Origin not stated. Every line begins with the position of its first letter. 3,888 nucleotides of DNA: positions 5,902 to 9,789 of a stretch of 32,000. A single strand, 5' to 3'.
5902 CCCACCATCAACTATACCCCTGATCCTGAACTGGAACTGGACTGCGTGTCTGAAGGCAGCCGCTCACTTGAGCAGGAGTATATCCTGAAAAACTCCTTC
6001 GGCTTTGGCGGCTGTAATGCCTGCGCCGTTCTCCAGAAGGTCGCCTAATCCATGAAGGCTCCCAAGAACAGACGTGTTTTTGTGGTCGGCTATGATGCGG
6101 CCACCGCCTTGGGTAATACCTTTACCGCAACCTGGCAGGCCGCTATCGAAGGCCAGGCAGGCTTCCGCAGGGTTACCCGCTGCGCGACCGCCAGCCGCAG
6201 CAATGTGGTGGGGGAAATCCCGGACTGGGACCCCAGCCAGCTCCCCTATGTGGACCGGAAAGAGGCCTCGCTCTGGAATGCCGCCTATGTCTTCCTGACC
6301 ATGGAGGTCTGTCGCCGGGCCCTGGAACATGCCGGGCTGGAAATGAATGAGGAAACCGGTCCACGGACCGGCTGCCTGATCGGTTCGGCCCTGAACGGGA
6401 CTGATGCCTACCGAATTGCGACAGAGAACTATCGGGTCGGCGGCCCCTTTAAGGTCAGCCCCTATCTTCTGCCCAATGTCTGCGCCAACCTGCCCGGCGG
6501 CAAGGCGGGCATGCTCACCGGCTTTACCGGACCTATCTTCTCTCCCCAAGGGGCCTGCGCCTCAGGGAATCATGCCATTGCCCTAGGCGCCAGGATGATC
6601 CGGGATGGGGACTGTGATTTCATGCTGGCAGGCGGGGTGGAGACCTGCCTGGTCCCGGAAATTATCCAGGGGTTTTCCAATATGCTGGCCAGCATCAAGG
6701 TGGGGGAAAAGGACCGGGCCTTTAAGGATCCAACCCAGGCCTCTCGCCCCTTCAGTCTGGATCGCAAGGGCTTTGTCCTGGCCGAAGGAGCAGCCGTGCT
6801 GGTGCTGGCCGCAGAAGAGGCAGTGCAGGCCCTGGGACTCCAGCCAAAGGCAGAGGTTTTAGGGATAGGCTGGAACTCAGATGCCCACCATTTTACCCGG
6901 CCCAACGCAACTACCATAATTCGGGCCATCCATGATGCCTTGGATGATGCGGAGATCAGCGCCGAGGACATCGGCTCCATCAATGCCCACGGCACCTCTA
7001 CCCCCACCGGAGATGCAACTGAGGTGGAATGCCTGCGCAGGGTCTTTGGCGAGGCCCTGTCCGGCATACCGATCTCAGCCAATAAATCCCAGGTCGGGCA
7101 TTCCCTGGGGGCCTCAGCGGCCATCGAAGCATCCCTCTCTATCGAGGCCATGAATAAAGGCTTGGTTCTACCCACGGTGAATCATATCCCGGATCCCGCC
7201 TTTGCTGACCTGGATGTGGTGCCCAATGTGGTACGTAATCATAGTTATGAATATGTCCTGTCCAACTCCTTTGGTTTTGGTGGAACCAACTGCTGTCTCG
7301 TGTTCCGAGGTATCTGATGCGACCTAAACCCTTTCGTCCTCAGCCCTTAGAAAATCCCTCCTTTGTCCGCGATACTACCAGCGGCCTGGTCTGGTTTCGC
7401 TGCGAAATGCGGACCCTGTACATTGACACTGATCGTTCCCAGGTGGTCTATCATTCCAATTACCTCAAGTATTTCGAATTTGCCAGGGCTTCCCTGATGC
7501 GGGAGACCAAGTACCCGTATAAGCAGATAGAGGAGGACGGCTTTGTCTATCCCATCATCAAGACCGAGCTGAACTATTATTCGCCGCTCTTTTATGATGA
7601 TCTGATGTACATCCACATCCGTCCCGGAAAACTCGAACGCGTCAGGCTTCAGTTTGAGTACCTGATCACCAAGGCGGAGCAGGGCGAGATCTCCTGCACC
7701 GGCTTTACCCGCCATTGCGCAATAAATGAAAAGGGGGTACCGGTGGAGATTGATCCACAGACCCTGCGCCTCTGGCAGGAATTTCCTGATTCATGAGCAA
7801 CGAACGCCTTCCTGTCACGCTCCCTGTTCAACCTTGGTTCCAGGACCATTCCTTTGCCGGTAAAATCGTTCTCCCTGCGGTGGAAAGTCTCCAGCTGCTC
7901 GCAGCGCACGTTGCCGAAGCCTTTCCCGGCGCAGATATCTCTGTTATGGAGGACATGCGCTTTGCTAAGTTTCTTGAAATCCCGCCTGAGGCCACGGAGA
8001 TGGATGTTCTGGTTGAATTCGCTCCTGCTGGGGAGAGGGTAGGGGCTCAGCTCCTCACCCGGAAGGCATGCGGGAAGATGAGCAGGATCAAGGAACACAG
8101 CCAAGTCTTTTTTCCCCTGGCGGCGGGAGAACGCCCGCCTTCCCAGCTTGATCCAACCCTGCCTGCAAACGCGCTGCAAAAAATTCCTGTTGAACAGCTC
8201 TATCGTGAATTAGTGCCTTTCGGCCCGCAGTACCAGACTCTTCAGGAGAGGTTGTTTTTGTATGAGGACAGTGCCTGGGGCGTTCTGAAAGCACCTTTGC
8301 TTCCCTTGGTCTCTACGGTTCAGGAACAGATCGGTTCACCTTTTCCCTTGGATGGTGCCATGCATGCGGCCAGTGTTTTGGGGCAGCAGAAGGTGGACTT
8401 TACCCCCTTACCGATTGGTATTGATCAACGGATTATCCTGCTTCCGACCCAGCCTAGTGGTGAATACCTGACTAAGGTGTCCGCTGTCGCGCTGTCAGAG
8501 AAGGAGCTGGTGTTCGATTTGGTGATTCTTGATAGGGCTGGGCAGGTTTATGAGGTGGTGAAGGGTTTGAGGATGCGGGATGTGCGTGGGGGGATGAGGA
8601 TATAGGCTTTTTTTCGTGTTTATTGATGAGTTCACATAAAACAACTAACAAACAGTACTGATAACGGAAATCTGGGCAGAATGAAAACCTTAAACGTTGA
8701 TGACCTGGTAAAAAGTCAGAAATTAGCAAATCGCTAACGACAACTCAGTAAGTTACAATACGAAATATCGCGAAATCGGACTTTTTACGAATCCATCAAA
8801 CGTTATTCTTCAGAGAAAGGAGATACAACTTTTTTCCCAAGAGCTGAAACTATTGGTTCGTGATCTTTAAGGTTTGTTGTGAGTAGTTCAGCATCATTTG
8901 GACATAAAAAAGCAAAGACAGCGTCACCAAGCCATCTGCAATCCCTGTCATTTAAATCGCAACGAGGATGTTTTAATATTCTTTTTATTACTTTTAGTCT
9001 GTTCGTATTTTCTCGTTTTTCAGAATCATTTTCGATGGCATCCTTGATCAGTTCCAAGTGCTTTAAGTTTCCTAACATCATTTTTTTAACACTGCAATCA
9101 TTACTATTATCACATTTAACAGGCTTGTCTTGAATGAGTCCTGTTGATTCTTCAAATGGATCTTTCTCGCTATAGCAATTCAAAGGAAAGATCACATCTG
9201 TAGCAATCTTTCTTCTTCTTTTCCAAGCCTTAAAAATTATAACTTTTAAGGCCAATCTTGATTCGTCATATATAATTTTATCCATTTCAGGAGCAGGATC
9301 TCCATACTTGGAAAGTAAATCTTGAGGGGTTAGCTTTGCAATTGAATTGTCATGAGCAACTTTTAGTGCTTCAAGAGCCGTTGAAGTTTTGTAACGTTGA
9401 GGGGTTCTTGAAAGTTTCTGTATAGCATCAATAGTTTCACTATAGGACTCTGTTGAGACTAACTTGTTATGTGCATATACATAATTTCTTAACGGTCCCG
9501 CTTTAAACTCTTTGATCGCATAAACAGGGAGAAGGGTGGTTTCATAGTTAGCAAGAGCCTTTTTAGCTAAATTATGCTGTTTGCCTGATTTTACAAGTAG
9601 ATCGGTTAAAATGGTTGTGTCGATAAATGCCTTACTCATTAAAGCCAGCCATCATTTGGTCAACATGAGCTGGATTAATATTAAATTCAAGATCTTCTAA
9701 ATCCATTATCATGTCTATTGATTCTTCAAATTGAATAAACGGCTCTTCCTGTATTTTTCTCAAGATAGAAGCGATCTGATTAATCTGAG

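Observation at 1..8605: Coupled operon joining four radical-SAM enzymes to a private ACP / KS / KS / DH / TE set: candidate pathway for an unusual lipid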

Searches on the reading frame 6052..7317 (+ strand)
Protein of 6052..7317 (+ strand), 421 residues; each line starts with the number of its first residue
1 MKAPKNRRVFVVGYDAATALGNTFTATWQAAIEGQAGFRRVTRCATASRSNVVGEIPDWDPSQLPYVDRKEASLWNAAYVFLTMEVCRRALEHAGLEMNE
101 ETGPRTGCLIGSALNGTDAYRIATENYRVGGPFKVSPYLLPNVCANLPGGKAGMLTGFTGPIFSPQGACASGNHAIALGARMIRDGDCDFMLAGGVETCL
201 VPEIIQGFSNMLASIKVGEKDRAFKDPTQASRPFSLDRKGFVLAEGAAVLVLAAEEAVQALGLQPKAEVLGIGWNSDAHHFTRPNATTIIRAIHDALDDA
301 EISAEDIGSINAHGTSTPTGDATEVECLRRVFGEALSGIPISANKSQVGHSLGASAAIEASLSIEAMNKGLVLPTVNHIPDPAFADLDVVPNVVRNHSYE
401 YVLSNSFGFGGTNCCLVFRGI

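Call 5: search_protein_families(library=pfam, proteins=[window:6052-7317:+], max_evalue=0.01)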
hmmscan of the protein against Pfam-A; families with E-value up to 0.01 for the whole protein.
window:6052-7317:+ (421 aa): 3 families
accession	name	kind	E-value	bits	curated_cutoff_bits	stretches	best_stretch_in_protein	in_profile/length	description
PF00109.32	ketoacyl-synt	-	6.9e-38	131.1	20.8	1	7-255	2-249/252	Beta-ketoacyl synthase, N-terminal domain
PF02801.28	Ketoacyl-synt_C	-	5.5e-27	94.6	20.8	1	267-377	2-117/119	Beta-ketoacyl synthase, C-terminal domain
PF00108.29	Thiolase_N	-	4.7e-06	26.6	26.4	1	168-198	84-114/260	Thiolase, N-terminal domain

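Call 6: search_protein_families(library=ncbifam, proteins=[window:6052-7317:+], max_evalue=0.01)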
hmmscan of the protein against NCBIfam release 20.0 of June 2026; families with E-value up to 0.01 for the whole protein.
window:6052-7317:+ (421 aa): 43 families (the best 25 are shown)
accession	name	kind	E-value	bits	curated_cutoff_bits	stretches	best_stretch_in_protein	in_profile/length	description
TIGR03150.1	fabF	equivalog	9.8e-110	367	493.75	1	7-419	1-407/407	beta-ketoacyl-ACP synthase II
NF005589.0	PRK07314.1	subfamily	2.3e-105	352.7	387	1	6-420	3-411/413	beta-ketoacyl-ACP synthase II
NF004970.0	PRK06333.1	subfamily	1.8e-93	313.7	525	1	6-419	3-420/424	beta-ketoacyl-ACP synthase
NF006274.0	PRK08439.1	equivalog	2.6e-82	276.8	621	1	7-419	2-404/406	beta-ketoacyl-ACP synthase II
NF006434.0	PRK08722.1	equivalog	5.8e-80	269.2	759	1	6-419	3-412/414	beta-ketoacyl-ACP synthase II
NF005076.0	PRK06501.1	equivalog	3.2e-73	247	629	1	166-418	172-420/425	beta-ketoacyl-ACP synthase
NF005916.1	PRK07910.1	equivalog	3.6e-66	223.8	560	1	8-418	13-415/418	KasA/KasB family beta-ketoacyl-ACP synthase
NF006587.0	PRK09116.1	equivalog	4.1e-65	220.1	470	1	7-419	2-405/408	beta-ketoacyl-ACP synthase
NF005935.0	PRK07967.1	equivalog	8.6e-63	212.6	630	1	7-419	2-402/406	beta-ketoacyl-ACP synthase I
NF006618.0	PRK09185.1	subfamily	2.8e-56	191.3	407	1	9-418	5-390/394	beta-ketoacyl-ACP synthase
NF004618.0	PRK05952.1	equivalog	1.5e-55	188.7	455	1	8-418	3-380/384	beta-ketoacyl-ACP synthase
NF005490.0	PRK07103.1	equivalog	3.4e-54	184.5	445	1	7-419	4-411/414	polyketide beta-ketoacyl:acyl carrier protein synthase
NF058662.1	cispenta_AmcF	equivalog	1.1e-49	169.4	325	2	166-419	126-368/369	cispentacin biosynthesis acyltransferase subunit AmcF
NF045894.1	PKS_plus_SDR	equivalog_domain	6.1e-31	107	1740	1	82-382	93-379/1515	type I polyketide synthase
NF040607.1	mycolic_Pks13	equivalog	7e-29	100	2100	1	82-419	191-524/1680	polyketide synthase Pks13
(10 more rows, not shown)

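Call 33: search_solved_structures(query=window:6052-7317:+, max_evalue=1e-30)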
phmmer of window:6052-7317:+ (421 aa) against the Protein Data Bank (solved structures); distinct sequences matched with E-value up to 1e-30: 71 (the best 60 are shown).
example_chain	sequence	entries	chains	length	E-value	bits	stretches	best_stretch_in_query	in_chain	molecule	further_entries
1j3n_A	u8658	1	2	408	2.4e-80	273.7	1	7-420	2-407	3-oxoacyl-(acyl-carrier protein) synthase II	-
2gqd_A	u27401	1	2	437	2.9e-77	263.5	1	4-419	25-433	3-oxoacyl-[acyl-carrier-protein] synthase 2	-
6okg_A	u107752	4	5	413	3.7e-77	263.2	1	6-420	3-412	3-oxoacyl-[acyl-carrier-protein] synthase 2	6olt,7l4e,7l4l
2gfw_A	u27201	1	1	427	4.3e-77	262.9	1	6-420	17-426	3-oxoacyl-[acyl-carrier-protein] synthase 2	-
1b3n_A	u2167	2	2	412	4.9e-77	262.8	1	6-420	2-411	PROTEIN (KETOACYL ACYL CARRIER PROTEIN SYNTHASE 2) | BETA-KETOACYL ACP SYNTHASE II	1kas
4qav_A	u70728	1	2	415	3.1e-76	260.1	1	6-419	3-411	3-oxoacyl-[acyl-carrier-protein] synthase 2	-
2gfy_A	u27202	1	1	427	3.9e-76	259.8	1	6-420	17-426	3-oxoacyl-[acyl-carrier-protein] synthase 2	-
3hnz_A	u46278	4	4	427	8.1e-76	258.7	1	6-420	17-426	3-oxoacyl-[acyl-carrier-protein] synthase 2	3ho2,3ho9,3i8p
4jrh_A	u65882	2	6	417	1.1e-75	258.3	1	3-419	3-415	3-oxoacyl-[acyl-carrier-protein] synthase 2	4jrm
9lpl_A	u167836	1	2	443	1.4e-75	258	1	6-420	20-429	3-oxoacyl-[acyl-carrier-protein] synthase 2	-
2gfv_A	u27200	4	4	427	1.6e-75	257.7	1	6-420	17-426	3-oxoacyl-[acyl-carrier-protein] synthase 2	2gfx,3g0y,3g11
4r8e_A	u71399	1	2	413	9.4e-74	251.9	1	6-420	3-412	3-oxoacyl-[acyl-carrier-protein] synthase 2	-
4ls5_A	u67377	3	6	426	1.6e-71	244.6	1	6-419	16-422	3-oxoacyl-[acyl-carrier-protein] synthase 2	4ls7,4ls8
4ls6_A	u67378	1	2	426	3e-71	243.7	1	6-419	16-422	3-oxoacyl-[acyl-carrier-protein] synthase 2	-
1e5m_A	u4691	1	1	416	1.9e-68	234.4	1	6-419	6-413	BETA KETOACYL ACYL CARRIER PROTEIN SYNTHASE II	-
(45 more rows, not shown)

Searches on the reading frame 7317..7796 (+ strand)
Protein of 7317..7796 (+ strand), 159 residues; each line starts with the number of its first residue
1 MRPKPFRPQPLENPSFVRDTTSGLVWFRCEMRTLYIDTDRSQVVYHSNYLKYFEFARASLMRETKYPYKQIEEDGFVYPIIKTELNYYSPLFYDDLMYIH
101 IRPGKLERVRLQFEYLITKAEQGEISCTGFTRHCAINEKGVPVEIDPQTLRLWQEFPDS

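Call 5: search_protein_families(library=pfam, proteins=[window:7317-7796:+], max_evalue=0.01)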
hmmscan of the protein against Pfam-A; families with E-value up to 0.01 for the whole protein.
window:7317-7796:+ (159 aa): 2 families
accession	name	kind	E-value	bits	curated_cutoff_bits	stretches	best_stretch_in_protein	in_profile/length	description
PF13279.12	4HBT_2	-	6.6e-12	46.4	25.5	1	37-149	5-118/122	Thioesterase-like superfamily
PF03061.28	4HBT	-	5.4e-08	33.5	20.6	1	43-124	3-77/79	Thioesterase superfamily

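Call 6: search_protein_families(library=ncbifam, proteins=[window:7317-7796:+], max_evalue=0.01)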
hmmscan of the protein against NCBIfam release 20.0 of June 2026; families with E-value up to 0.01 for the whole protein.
window:7317-7796:+ (159 aa): 4 families
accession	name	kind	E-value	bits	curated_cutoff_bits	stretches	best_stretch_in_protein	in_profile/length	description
TIGR00051.1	TIGR00051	subfamily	1.7e-23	83.2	68.7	1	31-144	2-115/117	YbgC/FadM family acyl-CoA thioesterase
TIGR02799.1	thio_ybgC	equivalog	5.1e-20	72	141.35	1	27-148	1-122/126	tol-pal system-associated acyl-CoA thioesterase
NF047424.1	MenI_Staph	exception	8.9e-20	71.1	225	1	29-147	6-124/148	1,4-dihydroxy-2-naphthoyl-CoA hydrolase MenI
NF008065.0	PRK10800.1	equivalog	5.6e-13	49.2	185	1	26-123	5-102/134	tol-pal system-associated acyl-CoA thioesterase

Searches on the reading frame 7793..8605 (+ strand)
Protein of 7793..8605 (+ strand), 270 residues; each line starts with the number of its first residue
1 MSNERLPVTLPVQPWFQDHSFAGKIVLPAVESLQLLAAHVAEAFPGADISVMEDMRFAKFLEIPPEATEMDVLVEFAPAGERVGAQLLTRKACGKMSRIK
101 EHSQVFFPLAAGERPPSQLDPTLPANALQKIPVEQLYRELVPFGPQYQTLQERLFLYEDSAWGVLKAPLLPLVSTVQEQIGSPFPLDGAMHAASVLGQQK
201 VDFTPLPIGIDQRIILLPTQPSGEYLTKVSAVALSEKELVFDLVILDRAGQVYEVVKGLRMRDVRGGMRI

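Call 5: search_protein_families(library=pfam, proteins=[window:7793-8605:+], max_evalue=0.01)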
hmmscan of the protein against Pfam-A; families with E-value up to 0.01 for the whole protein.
window:7793-8605:+ (270 aa): 2 families
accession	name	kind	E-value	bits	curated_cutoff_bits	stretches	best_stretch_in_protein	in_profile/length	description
PF14765.12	PS-DH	-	4.5e-08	33.2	23.7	1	121-265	7-160/166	Polyketide synthase dehydratase N-terminal domain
PF21089.3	PKS_DH_N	-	2.8e-07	30.8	27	1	12-78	26-92/103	Polyketide synthase dehydratase domain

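Call 6: search_protein_families(library=ncbifam, proteins=[window:7793-8605:+], max_evalue=0.01)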
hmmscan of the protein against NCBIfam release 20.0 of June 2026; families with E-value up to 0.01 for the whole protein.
window:7793-8605:+ (270 aa): 0 families

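Call 39: search_solved_structures(query=window:7793-8605:+, max_evalue=0.1)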
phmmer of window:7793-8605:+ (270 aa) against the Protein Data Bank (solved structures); distinct sequences matched with E-value up to 0.1: 3.
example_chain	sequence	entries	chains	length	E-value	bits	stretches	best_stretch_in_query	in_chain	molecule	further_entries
7zmf_A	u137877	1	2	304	0.00038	23.4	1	15-264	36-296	Putative polyketide synthase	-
6obt_A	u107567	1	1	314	0.00053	23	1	8-154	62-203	Borrelidin polyketide synthase, type I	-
3kg6_A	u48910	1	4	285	0.0088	19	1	15-262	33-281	CurF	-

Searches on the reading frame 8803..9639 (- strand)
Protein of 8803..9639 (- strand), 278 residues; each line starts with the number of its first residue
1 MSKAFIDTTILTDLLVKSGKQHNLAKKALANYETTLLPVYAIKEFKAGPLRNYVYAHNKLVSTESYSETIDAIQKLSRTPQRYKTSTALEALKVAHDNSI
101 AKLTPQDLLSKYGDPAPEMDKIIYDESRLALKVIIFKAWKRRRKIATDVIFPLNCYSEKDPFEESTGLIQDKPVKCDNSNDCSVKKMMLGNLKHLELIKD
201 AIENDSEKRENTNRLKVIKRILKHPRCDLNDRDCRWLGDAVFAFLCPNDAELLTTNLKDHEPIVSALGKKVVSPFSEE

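Call 9: search_protein_families(library=pfam, proteins=[window:8803-9639:-], max_evalue=0.001)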
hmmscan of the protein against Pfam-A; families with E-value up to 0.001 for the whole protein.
window:8803-9639:- (278 aa): 0 families

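Call 38: search_protein_families(library=padloc, proteins=[window:8803-9639:-], max_evalue=0.01)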
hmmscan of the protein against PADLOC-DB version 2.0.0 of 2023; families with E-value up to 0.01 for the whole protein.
window:8803-9639:- (278 aa): 0 families
